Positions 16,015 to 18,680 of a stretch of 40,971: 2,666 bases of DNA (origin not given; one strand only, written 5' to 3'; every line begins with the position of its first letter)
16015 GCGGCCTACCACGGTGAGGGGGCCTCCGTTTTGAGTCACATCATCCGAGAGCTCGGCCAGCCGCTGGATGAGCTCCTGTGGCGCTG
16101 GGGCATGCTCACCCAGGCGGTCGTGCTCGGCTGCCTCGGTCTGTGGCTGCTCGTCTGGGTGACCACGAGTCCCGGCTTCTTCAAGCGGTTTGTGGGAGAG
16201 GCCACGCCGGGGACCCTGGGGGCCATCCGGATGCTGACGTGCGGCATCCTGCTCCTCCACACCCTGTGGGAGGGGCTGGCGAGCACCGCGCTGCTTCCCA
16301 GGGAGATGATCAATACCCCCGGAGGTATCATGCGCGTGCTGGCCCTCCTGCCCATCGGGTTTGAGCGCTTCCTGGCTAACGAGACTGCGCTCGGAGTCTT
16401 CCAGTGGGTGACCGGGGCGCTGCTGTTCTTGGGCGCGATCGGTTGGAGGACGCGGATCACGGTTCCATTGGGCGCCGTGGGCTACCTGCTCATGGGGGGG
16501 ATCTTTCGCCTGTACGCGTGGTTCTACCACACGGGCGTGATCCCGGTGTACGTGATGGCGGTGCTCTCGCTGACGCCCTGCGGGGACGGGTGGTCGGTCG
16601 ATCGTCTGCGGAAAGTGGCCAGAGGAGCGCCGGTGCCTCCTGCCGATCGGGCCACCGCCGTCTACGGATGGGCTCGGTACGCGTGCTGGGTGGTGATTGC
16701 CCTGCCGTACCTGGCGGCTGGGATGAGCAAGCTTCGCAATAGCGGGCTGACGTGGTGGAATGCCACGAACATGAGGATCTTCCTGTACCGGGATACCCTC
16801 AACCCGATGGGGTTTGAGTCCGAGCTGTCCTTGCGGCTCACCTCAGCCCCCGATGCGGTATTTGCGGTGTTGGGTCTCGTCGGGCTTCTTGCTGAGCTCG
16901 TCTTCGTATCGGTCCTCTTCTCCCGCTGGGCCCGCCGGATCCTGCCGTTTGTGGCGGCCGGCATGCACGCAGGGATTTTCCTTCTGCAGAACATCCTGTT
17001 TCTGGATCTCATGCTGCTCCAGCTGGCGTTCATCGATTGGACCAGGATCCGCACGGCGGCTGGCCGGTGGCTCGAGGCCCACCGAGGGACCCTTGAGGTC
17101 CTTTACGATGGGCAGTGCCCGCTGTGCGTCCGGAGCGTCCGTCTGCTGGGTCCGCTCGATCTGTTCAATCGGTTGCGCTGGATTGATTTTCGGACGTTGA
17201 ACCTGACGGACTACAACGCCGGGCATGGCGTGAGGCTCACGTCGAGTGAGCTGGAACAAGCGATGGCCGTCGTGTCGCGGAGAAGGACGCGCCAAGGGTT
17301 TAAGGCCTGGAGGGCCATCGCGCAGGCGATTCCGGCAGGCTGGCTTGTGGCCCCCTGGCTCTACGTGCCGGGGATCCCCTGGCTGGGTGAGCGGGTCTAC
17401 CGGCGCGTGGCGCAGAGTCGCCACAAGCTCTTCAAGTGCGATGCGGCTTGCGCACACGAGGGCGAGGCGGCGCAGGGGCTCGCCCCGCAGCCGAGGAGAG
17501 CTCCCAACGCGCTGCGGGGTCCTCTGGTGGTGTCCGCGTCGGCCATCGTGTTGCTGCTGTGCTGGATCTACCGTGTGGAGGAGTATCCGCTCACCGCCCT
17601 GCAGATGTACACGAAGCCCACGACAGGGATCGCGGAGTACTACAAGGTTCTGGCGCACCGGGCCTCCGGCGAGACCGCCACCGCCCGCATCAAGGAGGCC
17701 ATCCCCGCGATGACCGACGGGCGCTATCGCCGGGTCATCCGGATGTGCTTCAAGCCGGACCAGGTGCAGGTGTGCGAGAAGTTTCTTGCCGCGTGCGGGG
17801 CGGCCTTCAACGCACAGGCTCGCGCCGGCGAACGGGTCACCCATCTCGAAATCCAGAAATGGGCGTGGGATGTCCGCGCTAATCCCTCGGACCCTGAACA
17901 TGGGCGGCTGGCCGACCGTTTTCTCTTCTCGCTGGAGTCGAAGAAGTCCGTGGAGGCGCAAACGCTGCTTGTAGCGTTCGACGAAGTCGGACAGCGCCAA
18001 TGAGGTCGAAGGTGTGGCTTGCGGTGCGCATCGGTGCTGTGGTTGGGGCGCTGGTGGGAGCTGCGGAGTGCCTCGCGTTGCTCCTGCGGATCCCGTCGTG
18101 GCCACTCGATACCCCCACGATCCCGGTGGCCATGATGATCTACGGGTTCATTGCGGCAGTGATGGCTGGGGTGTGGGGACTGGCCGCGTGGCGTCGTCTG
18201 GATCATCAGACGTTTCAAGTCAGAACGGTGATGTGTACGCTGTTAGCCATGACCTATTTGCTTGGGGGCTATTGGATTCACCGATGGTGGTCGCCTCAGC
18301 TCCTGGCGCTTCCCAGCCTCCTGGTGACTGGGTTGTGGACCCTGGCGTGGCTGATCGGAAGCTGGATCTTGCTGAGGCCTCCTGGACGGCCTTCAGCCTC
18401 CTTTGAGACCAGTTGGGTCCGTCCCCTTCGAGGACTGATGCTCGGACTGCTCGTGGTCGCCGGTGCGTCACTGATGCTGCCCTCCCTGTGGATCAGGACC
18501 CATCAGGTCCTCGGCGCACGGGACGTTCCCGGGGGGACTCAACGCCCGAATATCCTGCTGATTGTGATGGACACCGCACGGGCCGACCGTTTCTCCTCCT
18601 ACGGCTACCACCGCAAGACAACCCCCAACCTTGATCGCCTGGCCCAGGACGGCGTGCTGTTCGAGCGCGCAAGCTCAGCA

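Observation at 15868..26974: An 11-kb extracytoplasmic tailoring block sits between the glycosyltransferase block and the priming enzyme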

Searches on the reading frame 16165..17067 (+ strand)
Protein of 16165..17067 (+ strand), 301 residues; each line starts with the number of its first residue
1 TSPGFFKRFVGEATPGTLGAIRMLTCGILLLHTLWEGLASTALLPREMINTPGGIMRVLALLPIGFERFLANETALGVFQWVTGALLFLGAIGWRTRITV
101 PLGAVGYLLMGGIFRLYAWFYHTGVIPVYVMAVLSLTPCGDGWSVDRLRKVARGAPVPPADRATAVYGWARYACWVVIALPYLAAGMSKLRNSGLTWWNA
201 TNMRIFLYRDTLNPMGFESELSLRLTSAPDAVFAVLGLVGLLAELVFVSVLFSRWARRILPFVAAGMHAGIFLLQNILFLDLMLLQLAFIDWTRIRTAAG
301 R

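Call 67: search_solved_structures(query=A3, max_evalue=10, show_alignments=2)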
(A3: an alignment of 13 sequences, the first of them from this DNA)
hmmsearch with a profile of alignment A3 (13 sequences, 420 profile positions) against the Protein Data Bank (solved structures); distinct sequences matched with E-value up to 10: 1.
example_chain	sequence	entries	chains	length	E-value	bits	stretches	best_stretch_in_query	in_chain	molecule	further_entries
7s8x_A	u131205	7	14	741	1.4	10.8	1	39-160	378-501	Prestin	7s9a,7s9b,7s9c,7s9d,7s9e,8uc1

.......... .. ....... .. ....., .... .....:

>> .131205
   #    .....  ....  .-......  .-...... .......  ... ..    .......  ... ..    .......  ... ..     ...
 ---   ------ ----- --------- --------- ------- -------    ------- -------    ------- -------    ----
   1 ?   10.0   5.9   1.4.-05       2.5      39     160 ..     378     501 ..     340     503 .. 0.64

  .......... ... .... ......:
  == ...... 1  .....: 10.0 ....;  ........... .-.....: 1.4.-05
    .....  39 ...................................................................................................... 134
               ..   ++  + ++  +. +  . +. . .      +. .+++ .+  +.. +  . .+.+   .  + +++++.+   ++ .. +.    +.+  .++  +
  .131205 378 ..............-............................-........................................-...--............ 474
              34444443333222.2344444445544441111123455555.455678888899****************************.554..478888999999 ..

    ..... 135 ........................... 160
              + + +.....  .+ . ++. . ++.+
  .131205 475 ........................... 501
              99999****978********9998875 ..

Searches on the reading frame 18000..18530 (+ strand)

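Call 70: search_protein_families(library=pfam, proteins=[window:18000-18530:+], max_evalue=10)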
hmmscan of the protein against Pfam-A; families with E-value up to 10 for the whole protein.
window:18000-18530:+ (177 aa): 1 family
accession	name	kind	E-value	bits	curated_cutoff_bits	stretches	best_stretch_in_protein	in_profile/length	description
PF01284.28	MARVEL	-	0.92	10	32.8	1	53-125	15-95/135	Membrane-associating domain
